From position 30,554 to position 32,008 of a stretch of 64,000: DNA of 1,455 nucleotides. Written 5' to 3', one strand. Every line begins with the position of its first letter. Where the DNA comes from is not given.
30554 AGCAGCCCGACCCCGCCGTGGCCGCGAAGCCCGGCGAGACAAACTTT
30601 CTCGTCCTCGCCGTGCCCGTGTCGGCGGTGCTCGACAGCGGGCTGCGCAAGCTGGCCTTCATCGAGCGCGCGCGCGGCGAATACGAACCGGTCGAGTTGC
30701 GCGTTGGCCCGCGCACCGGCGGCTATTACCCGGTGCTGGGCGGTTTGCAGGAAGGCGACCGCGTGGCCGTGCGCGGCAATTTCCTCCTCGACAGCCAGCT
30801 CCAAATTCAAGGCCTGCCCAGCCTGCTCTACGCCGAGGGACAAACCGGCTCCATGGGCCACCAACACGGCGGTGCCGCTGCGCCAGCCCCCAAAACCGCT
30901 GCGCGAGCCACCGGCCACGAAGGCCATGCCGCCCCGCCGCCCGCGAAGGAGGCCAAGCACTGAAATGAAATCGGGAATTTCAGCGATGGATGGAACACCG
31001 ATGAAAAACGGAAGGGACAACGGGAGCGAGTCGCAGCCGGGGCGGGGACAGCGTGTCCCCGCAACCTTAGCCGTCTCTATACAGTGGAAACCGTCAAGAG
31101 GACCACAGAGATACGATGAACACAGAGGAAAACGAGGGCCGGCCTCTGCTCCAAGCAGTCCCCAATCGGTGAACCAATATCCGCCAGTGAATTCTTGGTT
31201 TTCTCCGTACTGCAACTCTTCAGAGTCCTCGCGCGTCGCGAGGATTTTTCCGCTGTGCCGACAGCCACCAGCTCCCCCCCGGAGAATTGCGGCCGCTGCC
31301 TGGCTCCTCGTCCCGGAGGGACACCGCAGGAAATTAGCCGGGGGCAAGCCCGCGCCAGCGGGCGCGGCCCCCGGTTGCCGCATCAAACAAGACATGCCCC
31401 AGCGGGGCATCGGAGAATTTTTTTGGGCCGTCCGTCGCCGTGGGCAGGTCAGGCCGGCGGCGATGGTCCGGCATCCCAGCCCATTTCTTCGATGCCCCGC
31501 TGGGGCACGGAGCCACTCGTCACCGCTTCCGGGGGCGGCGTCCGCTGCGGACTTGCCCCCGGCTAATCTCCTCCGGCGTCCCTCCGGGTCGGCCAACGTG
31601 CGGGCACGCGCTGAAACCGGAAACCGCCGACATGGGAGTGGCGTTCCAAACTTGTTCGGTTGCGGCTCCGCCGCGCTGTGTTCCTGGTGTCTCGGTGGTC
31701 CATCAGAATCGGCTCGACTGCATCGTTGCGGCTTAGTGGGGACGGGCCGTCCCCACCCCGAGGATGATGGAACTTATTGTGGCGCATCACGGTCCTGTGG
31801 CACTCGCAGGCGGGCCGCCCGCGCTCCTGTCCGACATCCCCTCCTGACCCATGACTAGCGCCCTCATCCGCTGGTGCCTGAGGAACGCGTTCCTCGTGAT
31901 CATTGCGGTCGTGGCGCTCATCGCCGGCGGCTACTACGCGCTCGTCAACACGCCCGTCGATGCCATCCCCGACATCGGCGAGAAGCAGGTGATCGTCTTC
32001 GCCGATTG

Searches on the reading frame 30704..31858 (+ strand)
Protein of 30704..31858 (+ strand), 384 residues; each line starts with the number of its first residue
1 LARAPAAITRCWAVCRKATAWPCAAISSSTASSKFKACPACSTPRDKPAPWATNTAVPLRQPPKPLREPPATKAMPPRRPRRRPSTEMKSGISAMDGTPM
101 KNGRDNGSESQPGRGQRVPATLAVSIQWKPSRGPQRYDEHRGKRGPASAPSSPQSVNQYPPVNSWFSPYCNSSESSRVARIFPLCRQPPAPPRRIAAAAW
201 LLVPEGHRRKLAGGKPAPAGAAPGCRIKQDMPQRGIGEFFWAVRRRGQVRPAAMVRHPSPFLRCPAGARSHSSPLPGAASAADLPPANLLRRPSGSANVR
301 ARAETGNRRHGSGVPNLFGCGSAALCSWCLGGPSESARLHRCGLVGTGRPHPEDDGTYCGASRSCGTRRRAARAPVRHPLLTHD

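Call 7: search_protein_families(library=pfam, proteins=[window:30704-31858:+])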
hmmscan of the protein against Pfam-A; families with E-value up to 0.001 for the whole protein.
window:30704-31858:+ (384 aa): 0 families
